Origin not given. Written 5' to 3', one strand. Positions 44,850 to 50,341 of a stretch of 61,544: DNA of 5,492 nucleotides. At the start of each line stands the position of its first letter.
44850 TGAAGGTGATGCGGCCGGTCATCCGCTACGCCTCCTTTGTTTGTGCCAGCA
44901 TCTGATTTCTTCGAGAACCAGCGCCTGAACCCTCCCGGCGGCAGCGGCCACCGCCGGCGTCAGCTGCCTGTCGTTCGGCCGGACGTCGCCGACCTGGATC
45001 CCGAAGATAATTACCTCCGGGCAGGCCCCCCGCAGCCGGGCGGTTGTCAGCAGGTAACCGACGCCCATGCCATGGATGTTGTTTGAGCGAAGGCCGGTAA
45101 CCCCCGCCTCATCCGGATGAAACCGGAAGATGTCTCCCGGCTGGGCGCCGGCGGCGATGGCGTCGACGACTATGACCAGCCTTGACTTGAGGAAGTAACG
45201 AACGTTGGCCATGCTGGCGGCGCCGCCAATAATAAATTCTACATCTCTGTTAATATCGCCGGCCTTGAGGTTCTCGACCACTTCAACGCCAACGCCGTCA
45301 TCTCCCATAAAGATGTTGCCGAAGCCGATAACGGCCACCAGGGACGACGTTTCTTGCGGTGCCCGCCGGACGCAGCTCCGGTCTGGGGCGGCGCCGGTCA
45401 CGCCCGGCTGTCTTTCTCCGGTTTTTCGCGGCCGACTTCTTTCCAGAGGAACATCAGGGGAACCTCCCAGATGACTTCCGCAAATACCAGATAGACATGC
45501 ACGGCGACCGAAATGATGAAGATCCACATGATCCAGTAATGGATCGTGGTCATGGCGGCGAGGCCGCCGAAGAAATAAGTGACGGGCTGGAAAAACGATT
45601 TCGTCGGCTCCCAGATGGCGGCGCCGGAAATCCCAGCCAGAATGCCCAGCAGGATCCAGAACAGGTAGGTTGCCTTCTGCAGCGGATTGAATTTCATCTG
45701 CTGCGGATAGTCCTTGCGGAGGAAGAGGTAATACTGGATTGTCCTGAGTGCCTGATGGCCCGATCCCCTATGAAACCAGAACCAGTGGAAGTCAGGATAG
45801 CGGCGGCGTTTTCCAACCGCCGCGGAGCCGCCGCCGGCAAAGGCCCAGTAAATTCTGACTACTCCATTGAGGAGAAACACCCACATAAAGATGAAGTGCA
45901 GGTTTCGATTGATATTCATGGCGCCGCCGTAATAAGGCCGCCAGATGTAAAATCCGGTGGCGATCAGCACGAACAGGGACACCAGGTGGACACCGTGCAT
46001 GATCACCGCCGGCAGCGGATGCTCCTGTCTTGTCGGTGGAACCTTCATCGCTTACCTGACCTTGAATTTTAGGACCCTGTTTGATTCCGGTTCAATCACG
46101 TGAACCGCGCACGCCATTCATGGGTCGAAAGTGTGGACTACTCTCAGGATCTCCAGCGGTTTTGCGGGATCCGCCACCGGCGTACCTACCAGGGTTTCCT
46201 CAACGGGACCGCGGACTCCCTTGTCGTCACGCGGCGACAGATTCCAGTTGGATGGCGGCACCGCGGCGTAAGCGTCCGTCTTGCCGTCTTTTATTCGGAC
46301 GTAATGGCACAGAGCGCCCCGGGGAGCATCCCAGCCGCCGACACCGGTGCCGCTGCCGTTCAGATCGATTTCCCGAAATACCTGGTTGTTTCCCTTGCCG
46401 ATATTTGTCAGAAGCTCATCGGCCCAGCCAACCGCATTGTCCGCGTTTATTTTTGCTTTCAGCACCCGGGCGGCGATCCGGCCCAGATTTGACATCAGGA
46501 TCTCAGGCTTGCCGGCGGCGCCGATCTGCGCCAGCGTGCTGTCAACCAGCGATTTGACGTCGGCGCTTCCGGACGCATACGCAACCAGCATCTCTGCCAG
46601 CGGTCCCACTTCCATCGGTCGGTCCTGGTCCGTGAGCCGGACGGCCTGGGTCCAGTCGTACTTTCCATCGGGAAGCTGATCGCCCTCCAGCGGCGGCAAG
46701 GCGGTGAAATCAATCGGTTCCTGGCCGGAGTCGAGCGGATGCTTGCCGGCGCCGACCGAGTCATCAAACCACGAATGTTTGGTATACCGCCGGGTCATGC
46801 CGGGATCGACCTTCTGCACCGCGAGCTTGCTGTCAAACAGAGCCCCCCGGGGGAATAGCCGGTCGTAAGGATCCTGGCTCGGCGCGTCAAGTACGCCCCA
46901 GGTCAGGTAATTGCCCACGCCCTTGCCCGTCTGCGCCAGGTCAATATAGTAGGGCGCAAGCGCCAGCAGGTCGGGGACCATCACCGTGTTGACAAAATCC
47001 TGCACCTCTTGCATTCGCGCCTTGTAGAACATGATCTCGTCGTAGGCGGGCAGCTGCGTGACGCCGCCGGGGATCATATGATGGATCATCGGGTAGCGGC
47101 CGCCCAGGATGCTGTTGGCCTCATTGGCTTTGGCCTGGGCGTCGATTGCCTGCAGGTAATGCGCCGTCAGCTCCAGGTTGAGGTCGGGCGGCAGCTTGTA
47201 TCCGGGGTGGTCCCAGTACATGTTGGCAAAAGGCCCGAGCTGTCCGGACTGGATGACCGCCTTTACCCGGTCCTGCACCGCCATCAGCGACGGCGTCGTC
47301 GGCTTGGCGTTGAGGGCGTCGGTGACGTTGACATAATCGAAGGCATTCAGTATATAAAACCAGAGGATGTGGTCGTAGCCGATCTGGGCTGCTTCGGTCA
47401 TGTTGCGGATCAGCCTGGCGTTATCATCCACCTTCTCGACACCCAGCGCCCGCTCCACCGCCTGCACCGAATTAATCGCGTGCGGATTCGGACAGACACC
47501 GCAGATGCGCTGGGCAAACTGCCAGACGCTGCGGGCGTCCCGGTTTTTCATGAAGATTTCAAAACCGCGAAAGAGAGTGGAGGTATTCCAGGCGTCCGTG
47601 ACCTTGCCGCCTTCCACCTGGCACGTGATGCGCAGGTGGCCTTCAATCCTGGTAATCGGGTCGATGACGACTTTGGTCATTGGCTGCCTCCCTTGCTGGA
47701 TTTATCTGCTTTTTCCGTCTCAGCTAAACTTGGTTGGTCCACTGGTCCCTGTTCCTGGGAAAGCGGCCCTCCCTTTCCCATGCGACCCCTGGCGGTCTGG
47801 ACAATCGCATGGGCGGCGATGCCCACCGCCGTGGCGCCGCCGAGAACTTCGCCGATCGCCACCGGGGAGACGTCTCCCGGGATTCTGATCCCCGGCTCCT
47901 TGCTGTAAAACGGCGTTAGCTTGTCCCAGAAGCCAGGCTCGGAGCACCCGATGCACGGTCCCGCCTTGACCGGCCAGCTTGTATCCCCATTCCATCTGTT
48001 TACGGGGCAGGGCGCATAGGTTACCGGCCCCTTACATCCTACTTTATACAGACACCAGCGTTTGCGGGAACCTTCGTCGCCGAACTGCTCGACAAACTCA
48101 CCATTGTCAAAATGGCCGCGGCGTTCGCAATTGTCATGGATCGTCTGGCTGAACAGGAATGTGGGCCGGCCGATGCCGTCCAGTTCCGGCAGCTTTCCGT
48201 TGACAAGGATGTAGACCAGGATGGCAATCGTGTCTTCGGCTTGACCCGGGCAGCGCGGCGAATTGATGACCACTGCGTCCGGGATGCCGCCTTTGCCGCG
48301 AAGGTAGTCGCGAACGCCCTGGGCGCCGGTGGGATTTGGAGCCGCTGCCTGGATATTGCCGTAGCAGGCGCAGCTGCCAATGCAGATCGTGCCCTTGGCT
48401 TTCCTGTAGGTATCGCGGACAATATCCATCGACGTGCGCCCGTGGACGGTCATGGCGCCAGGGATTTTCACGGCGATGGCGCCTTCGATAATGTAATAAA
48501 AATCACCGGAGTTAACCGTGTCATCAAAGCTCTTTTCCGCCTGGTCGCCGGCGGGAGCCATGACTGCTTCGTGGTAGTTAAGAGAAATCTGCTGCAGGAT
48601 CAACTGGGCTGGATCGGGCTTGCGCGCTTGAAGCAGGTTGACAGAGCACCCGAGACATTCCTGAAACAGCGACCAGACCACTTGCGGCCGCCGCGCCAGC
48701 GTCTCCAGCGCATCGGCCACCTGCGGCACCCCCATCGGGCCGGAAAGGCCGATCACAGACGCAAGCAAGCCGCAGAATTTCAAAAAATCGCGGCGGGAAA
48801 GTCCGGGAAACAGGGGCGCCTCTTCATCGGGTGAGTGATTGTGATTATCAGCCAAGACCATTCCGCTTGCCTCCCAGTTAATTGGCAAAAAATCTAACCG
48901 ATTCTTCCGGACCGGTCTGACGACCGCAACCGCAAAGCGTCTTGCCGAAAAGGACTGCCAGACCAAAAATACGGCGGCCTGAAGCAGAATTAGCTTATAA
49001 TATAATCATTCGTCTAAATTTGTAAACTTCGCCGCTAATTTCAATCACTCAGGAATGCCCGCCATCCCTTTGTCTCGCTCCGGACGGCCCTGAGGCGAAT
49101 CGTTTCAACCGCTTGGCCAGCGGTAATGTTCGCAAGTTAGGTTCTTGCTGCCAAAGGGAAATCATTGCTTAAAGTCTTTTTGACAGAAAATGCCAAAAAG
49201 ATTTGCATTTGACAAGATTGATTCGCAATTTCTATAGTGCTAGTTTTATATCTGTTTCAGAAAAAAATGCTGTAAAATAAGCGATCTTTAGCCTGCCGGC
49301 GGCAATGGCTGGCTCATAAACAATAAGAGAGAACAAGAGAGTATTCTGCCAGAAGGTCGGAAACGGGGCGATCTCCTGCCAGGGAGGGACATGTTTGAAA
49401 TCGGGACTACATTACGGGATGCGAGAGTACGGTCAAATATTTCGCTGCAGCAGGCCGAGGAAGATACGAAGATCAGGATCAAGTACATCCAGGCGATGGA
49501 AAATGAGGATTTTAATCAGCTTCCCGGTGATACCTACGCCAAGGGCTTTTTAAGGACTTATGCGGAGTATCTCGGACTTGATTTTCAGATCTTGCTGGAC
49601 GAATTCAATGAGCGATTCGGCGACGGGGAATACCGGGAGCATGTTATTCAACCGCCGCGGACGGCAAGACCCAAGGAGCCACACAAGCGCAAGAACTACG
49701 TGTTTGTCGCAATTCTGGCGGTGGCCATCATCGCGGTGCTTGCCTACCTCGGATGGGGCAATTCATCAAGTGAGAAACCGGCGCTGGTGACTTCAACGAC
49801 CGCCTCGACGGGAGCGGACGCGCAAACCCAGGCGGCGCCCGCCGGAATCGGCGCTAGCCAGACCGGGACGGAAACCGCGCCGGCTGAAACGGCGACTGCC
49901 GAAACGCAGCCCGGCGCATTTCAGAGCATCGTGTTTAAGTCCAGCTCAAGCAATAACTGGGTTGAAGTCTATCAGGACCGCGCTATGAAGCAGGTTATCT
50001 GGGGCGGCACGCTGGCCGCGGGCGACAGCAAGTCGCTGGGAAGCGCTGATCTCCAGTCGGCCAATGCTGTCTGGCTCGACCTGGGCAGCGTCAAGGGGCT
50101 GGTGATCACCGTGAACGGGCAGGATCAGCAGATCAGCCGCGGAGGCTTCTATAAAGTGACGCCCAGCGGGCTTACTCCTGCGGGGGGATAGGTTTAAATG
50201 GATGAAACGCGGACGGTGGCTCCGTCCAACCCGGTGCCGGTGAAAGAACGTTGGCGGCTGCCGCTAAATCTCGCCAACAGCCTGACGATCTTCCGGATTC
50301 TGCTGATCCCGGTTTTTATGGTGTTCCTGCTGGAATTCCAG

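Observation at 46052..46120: Hidden selenocysteine: the hydrogenase is a [NiFeSe] enzyme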

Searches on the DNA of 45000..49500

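Call 12: search_rna_families(source=window, start=45000, end=49500, threshold=evalue, max_evalue=10)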
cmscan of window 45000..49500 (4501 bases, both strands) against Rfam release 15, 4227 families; matches with E-value up to 10: 1.
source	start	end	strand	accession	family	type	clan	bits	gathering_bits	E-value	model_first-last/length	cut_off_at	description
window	49178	49220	+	RF02750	ES003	Gene; sRNA;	-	17.1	37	6.9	1-53/53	no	ES003 sRNA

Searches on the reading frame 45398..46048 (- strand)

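Call 7: search_protein_families(library=ncbifam, proteins=[window:45398-46048:-])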
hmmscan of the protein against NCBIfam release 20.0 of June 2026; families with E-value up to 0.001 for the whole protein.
window:45398-46048:- (216 aa): 2 families
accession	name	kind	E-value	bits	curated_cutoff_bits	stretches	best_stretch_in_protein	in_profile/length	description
TIGR02125.1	CytB-hydogenase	equivalog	2.5e-29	102.3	121.5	1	9-193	2-193/212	Ni/Fe-hydrogenase, b-type cytochrome subunit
NF007551.0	PRK10171.1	equivalog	9.6e-06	25.4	442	1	13-193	17-207/235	Ni/Fe-hydrogenase b-type cytochrome subunit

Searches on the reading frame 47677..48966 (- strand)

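Call 7: search_protein_families(library=ncbifam, proteins=[window:47677-48966:-])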
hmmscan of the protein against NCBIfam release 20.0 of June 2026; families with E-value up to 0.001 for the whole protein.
window:47677-48966:- (429 aa): 4 families
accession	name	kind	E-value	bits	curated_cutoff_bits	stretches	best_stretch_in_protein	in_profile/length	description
TIGR00391.1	hydA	subfamily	1.4e-95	320.5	179.5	1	55-392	14-348/365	hydrogenase small subunit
NF007779.0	PRK10468.1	equivalog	2.1e-72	244.2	659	1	55-345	12-299/372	hydrogenase 2 small subunit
NF045520.1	H2_NiFeSe_small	exception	4.9e-62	210.1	470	1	56-355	2-313/314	NiFeSe hydrogenase small subunit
TIGR01409.1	TAT_signal_seq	domain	1.2e-05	25.4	16.7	1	56-86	1-29/29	twin-arginine translocation signal domain-containing protein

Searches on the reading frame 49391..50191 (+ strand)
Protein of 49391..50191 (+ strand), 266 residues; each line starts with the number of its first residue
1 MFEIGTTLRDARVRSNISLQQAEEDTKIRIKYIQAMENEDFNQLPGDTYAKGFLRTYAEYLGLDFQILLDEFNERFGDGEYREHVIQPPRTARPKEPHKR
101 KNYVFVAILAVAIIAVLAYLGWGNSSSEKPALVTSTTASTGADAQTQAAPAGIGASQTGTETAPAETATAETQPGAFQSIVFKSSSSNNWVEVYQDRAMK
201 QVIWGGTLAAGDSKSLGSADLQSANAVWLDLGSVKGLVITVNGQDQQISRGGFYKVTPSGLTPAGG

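Call 59: search_protein_families(library=pfam, proteins=[window:49391-50191:+], max_evalue=0.00001)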
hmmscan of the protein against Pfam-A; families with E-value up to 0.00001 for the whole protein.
window:49391-50191:+ (266 aa): 1 family
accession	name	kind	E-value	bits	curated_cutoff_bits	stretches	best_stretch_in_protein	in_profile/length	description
PF13413.12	HTH_25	-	1.2e-23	83.1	24.6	1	7-64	1-58/62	Helix-turn-helix domain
